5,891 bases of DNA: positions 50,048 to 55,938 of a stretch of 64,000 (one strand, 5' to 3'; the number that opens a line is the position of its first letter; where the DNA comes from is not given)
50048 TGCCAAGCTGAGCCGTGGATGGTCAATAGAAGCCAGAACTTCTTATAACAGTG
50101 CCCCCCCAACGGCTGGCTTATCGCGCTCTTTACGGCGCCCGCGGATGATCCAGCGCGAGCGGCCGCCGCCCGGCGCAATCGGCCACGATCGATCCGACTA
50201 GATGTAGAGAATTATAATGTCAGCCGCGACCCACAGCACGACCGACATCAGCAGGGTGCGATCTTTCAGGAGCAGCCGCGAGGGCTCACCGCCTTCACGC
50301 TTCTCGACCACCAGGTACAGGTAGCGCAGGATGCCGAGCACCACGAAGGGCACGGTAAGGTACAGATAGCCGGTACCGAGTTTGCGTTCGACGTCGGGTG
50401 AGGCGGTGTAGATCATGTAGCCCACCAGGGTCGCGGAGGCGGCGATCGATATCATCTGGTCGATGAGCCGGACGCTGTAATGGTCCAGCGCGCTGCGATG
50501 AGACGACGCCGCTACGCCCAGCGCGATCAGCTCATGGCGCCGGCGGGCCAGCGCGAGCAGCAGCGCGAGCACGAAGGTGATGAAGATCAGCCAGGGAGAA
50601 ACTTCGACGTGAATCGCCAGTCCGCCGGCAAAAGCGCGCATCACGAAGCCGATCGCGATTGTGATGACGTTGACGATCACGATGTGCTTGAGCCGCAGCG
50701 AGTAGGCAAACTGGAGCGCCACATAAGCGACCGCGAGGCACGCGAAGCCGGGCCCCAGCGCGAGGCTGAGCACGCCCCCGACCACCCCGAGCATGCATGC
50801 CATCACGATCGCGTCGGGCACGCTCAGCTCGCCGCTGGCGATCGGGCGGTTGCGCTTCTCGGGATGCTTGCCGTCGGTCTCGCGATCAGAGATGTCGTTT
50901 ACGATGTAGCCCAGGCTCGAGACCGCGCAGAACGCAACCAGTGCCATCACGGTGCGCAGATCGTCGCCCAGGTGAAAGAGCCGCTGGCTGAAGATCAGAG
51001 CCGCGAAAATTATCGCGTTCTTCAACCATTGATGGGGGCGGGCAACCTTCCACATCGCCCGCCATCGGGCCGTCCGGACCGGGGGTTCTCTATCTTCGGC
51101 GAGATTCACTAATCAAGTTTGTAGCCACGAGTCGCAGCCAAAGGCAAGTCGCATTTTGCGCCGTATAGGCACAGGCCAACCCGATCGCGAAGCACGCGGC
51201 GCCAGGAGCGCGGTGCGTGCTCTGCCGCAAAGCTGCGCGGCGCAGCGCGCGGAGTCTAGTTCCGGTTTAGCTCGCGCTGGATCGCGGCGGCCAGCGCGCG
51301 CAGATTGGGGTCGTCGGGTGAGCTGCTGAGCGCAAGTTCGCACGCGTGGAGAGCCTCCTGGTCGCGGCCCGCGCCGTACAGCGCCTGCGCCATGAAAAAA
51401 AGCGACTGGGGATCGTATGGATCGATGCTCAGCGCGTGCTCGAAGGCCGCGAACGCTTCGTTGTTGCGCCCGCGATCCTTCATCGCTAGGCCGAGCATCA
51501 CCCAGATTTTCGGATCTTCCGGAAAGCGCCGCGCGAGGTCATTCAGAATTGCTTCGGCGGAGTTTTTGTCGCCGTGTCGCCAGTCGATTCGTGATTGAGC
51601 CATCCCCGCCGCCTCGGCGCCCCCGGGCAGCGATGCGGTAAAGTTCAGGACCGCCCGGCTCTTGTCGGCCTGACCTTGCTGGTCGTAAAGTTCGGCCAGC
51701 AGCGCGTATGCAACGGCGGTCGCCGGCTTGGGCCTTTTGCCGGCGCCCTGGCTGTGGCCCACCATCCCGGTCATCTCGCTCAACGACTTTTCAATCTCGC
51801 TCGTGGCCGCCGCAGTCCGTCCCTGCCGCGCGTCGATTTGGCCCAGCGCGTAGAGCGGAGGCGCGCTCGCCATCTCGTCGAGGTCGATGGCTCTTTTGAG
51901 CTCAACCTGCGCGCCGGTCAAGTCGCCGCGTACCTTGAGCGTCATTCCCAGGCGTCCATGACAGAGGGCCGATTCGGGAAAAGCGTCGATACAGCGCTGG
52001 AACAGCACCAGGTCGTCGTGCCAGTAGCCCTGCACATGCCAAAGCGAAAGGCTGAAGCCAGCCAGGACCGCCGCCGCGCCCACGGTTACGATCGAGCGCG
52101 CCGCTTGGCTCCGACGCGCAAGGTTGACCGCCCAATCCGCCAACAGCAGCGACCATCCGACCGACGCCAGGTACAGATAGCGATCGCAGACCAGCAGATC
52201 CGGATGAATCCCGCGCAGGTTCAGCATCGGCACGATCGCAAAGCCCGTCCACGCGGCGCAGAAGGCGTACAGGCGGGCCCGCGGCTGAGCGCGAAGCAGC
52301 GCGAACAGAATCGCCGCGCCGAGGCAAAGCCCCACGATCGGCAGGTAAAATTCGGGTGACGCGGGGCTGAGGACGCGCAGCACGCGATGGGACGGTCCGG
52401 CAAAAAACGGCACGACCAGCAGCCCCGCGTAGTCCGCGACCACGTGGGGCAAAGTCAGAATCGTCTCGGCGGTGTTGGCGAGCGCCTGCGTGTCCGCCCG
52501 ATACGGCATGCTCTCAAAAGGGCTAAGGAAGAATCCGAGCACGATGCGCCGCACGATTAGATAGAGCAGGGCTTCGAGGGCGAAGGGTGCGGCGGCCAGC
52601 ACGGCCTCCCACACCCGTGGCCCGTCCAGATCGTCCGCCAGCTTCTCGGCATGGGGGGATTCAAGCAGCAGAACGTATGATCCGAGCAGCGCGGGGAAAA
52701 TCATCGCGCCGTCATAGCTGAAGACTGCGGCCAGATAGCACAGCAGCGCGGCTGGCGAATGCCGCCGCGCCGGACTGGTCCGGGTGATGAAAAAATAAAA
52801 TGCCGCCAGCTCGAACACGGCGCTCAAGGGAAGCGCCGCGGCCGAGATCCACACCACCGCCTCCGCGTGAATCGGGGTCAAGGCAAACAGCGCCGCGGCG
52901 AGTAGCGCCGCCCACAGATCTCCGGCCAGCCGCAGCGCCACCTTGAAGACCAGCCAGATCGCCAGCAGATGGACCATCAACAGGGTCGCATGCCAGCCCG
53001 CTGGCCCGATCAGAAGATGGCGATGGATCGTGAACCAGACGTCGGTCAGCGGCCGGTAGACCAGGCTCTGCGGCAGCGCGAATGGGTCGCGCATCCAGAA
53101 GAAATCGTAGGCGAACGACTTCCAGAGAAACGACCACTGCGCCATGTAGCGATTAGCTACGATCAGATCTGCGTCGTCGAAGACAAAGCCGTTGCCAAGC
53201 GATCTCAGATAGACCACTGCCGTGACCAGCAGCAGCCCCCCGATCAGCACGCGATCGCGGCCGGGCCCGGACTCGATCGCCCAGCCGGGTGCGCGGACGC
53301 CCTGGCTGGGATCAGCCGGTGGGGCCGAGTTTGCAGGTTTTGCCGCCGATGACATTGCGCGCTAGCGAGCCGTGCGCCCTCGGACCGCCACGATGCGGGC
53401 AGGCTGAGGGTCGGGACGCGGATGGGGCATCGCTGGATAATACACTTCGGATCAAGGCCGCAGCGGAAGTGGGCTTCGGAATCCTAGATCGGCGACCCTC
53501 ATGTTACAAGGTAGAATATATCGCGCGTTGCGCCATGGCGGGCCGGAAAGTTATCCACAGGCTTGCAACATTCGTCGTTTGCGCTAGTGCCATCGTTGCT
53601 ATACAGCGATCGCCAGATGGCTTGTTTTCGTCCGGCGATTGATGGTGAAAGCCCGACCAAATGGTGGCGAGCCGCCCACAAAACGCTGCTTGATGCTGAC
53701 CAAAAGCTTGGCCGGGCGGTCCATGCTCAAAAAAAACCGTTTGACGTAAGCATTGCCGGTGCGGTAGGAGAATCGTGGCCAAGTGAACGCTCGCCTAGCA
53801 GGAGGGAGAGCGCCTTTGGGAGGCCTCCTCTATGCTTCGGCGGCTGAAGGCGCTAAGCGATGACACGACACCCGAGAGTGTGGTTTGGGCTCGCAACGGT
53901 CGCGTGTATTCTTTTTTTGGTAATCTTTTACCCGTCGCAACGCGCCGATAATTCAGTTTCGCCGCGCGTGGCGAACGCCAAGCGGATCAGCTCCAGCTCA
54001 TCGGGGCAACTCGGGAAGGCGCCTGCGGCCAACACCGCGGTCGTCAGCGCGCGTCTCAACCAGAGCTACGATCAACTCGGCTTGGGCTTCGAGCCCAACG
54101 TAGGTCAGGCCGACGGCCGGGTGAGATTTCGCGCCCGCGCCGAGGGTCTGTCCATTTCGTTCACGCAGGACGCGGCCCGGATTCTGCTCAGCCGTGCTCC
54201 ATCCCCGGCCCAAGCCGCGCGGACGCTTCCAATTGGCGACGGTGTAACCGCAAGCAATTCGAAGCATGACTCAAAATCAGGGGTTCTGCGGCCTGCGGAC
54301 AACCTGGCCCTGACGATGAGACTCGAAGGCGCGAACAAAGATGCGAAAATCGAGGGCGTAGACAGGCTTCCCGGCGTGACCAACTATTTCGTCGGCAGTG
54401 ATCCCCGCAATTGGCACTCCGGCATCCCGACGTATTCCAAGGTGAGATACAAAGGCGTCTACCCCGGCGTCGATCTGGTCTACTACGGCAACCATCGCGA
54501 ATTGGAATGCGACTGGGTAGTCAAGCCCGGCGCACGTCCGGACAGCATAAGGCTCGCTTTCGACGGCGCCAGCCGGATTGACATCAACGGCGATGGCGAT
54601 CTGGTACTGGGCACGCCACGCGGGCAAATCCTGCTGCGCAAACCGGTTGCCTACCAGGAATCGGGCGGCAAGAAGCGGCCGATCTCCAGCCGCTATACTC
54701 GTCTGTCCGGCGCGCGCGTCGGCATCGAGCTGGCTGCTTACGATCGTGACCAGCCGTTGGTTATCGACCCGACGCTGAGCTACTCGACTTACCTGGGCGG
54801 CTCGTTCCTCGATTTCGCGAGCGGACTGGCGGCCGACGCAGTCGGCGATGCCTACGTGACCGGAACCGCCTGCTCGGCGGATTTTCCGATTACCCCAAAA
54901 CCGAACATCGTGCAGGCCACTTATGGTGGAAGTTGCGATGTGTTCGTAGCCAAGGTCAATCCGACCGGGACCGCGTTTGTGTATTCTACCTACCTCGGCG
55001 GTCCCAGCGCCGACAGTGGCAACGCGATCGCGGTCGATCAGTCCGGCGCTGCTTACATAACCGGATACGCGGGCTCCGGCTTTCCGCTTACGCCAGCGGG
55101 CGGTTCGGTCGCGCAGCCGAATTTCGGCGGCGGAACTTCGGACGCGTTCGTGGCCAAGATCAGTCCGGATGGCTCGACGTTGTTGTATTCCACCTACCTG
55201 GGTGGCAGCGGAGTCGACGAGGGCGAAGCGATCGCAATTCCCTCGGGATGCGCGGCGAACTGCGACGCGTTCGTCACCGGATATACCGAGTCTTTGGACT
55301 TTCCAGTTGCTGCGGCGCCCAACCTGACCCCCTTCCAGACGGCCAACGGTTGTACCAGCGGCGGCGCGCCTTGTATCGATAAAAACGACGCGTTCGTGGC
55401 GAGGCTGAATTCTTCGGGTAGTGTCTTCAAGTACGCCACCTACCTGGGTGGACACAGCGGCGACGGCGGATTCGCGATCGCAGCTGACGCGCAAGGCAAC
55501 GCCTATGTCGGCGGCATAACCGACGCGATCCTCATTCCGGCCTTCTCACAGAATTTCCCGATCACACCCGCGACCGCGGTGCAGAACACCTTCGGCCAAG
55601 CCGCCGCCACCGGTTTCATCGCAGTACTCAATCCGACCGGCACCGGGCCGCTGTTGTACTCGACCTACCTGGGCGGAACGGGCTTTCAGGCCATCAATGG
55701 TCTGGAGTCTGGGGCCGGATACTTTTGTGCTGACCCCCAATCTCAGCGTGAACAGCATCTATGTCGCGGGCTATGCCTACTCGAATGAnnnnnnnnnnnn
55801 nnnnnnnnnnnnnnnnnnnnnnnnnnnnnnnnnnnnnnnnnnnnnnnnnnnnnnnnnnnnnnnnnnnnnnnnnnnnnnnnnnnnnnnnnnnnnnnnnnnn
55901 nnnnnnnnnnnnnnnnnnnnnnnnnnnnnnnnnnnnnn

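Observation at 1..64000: Whole window is a supercluster of GT-C glycosyltransferases plus lipid-linked-sugar donor machinery: candidate protein O-glycosylation / glycan-decoration island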

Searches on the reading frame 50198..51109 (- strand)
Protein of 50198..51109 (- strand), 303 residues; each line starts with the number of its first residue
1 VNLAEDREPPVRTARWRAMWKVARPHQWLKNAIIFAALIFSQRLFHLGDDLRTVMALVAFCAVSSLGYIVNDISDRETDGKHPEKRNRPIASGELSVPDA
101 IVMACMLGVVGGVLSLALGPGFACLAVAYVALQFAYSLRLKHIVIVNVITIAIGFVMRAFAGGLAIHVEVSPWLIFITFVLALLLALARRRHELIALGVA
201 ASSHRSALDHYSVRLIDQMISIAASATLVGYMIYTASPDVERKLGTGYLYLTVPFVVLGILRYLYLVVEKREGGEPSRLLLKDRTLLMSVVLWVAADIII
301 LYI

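Call 5: search_protein_families(library=pfam, proteins=[window:50198-51109:-], max_evalue=0.01)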
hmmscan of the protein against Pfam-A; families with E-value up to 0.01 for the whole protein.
window:50198-51109:- (303 aa): 1 family
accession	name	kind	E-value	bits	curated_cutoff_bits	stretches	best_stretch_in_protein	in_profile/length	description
PF01040.23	UbiA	-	5.6e-30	104.9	34.2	1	45-273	17-238/250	UbiA prenyltransferase family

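Call 9: search_protein_families(library=ncbifam, proteins=[window:50198-51109:-], max_evalue=0.01)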
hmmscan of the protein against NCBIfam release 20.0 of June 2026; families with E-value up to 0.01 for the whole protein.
window:50198-51109:- (303 aa): 28 families (the best 25 are shown)
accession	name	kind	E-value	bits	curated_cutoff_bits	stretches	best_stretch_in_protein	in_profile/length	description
NF008977.0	PRK12324.1-2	equivalog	5.5e-82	275.5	234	1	21-302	7-288/297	decaprenyl-phosphate phosphoribosyltransferase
NF008978.0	PRK12324.1-4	equivalog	1.8e-64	217.7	207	1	6-302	24-320/322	decaprenyl-phosphate phosphoribosyltransferase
NF006088.0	PRK08238.1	equivalog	8.3e-55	186.3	351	1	12-295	188-474/482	UbiA family prenyltransferase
NF008976.0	PRK12324.1-1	equivalog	1.5e-43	149.3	474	1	19-296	21-298/306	decaprenyl-phosphate phosphoribosyltransferase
NF009523.0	PRK12884.1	equivalog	2.5e-18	66.3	269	1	15-189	3-171/279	prenyltransferase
TIGR01474.1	ubiA_proteo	equivalog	1.7e-11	44.2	275.45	1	55-177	45-168/282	4-hydroxybenzoate octaprenyltransferase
NF005742.0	PRK07566.1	equivalog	1.3e-10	40.9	313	1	12-187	24-201/315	chlorophyll synthase ChlG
TIGR01473.1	cyoE_ctaB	equivalog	2.1e-10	40.9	210.3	1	32-178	16-164/281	heme o synthase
NF009521.0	PRK12882.1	equivalog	1.8e-09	37.3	296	1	17-297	6-277/280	geranylgeranylglycerol-phosphate geranylgeranyltransferase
NF045897.1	SCO3242_trans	equivalog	6e-09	35.9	260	1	51-144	31-123/287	SCO3242 family prenyltransferase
TIGR01476.1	chlor_syn_BchG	subfamily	6.7e-09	35.6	212.3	1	59-186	46-171/283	(bacterio)chlorophyll synthase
NF035940.1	prenyl_rel_EboC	equivalog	1.4e-08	34.5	250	1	50-153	38-139/292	UbiA-like protein EboC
TIGR01475.1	ubiA_other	subfamily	4.4e-08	32.9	180.8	1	53-182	38-170/282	UbiA-like polyprenyltransferase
NF009514.0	PRK12873.1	equivalog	1.4e-07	31.2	246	1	57-135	53-133/297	4-hydroxybenzoate polyprenyltransferase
NF009512.0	PRK12872.1-1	equivalog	2.4e-07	30.6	278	1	52-153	40-144/303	geranylgeranylglycerol-phosphate geranylgeranyltransferase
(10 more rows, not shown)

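Call 101: find_related_loci(query=window:50198-51109:-, collection=metagenome_contigs, flank=10000)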
Query window:50198-51109:- (303 aa) in metagenome_contigs; peptide patterns used: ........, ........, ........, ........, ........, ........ (x = any residue, [..] = any of these).
170 stretches matched a pattern; 20 encode a relative of the query (tblastn E <= 1e-3); 20 distinct loci.
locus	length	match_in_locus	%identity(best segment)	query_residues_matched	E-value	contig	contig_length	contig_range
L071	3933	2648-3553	80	1-302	9e-158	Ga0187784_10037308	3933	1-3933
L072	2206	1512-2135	92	1-208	3e-125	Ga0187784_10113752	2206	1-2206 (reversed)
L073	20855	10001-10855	63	18-302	1e-116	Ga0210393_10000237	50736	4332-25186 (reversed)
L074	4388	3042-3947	60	1-302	2e-117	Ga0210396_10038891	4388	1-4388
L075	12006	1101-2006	60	1-302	1e-115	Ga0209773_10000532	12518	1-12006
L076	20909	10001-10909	62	1-302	7e-109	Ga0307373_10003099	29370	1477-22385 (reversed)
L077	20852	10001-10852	62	19-302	5e-109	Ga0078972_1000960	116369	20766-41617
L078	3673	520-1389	62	13-302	1e-110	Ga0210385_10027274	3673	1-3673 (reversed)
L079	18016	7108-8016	62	1-302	7e-109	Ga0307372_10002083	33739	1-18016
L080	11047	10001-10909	60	1-303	1e-108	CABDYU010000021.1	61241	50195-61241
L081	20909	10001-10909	60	1-303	1e-108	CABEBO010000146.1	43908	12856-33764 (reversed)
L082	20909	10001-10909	60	1-303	1e-108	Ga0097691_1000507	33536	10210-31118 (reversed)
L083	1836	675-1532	62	17-302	1e-112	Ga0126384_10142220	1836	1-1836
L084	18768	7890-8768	59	10-303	3e-100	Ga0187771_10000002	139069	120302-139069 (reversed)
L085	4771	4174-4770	61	1-198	5e-72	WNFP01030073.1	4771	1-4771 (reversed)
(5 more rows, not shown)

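Call 104: search_protein_families(library=pfam, proteins=[L077:5278-6693:+, L077:6729-7568:-, L077:7609-8673:-, L077:8901-9764:-, L077:10888-13488:-, L077:12004-13743:+, L077:13415-14794:-, L077:15639-16496:-, L077:16493-17332:-, L077:4450-5109:-], max_evalue=0.001)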
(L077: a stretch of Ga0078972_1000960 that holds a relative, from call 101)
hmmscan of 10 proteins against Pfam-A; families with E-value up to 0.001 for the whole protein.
L077:5278-6693:+ (471 aa): 1 family
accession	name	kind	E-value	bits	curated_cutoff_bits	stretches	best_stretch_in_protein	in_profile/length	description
PF01425.27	Amidase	-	3.4e-103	346.5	27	1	25-450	1-444/445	Amidase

L077:6729-7568:- (279 aa): 2 families
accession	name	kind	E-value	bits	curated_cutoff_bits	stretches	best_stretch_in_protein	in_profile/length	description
PF00378.25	ECH_1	-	1.2e-45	156.3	27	1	13-248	3-235/251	Enoyl-CoA hydratase/isomerase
PF16113.10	ECH_2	-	3.5e-23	83.1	27.2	1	16-256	1-241/335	Enoyl-CoA hydratase/isomerase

L077:7609-8673:- (354 aa): 2 families
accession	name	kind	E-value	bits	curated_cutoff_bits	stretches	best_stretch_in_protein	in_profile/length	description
PF01636.29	APH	-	7.1e-53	180.2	23.2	1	40-273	5-230/239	Phosphotransferase enzyme family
PF02958.26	EcKL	-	0.00079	19.3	22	0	192-253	200-261/294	Ecdysteroid kinase-like family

L077:8901-9764:- (287 aa): 0 families

L077:10888-13488:- (866 aa): 3 families
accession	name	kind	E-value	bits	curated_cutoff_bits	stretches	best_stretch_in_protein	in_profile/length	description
PF04453.20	LptD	-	2.1e-18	67.3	22.4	1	334-722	2-342/384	LPS transport system D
PF03968.19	LptD_N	-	3.9e-09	37.2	20.4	1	76-169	2-105/113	LptA/(LptD N-terminal domain) LPS transport protein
PF19838.5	LptD_2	-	9.6e-09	34.8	22.5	0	534-582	318-367/464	LptD protein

L077:12004-13743:+ (579 aa): 0 families

L077:13415-14794:- (459 aa): 2 families
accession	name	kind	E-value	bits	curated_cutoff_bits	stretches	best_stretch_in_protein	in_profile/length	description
PF02875.26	Mur_ligase_C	-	7.8e-17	62.7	28.4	1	314-433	1-126/127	Mur ligase, glutamate ligase domain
PF08245.18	Mur_ligase_M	-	3.2e-11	44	24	1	68-287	1-199/200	Mur ligase middle domain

L077:15639-16496:- (285 aa): 2 families
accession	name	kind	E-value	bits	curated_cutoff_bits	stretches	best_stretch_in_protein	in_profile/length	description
PF01039.27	Carboxyl_trans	-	1.3e-18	67.4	22.3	1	52-237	7-179/493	Carboxyl transferase domain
PF17848.7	Zn_ribbon_ACC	-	4e-09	36.9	24.5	1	22-47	1-26/26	Acetyl-CoA carboxylase zinc finger domain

L077:16493-17332:- (279 aa): 1 family
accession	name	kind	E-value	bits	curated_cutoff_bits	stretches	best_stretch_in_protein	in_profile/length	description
PF00290.26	Trp_syntA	-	2.1e-89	299.3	27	1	11-266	1-258/259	Tryptophan synthase alpha chain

L077:4450-5109:- (219 aa): 2 families
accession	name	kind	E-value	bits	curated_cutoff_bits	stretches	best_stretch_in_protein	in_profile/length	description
PF00293.34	NUDIX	-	3.1e-17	63.3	21.1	1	82-200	3-131/134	NUDIX domain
PF12535.13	Nudix_N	-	2.9e-09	36.9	27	1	11-46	3-38/56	Hydrolase of X-linked nucleoside diphosphate N terminal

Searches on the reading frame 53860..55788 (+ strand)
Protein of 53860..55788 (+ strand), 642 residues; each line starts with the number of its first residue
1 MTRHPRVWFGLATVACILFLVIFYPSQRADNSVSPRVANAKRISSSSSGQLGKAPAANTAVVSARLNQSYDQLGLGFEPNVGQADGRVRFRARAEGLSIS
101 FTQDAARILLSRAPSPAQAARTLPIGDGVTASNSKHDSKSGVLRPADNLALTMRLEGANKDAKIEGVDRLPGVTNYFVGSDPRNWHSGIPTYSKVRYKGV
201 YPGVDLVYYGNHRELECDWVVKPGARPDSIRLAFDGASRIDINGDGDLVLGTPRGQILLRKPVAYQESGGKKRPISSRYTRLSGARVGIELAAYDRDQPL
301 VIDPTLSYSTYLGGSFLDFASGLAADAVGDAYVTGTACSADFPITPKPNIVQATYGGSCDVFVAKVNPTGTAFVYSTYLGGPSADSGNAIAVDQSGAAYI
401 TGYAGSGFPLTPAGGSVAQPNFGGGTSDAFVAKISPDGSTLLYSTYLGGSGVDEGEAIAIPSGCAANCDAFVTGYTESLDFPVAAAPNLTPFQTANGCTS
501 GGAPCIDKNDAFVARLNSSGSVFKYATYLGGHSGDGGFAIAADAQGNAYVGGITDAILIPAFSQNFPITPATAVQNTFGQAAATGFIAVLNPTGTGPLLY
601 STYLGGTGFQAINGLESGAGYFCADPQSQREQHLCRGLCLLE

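Call 6: search_protein_families(library=pfam, proteins=[window:53860-55788:+], max_evalue=0.01)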
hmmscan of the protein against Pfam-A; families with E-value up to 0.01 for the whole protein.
window:53860-55788:+ (642 aa): 2 families
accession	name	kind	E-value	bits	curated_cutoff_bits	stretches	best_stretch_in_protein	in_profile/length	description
PF25778.1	DUF7948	-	1.9e-62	211.6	27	1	77-305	1-214/214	Domain of unknown function (DUF7948)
PF06739.17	SBBP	-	4.3e-20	71.8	20.5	3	374-409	1-38/38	Beta-propeller repeat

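Call 97: search_protein_families(library=ncbifam, proteins=[window:53860-55788:+], max_evalue=0.001)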
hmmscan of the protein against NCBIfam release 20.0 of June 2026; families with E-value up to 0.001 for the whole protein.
window:53860-55788:+ (642 aa): 1 family
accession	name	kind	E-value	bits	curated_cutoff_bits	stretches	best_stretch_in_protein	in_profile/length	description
NF047494.1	Lepto_SBBP_lipo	equivalog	3.3e-08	32.7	400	1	319-410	246-331/466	SBBP repeat beta-propeller lipoprotein, LipL53 family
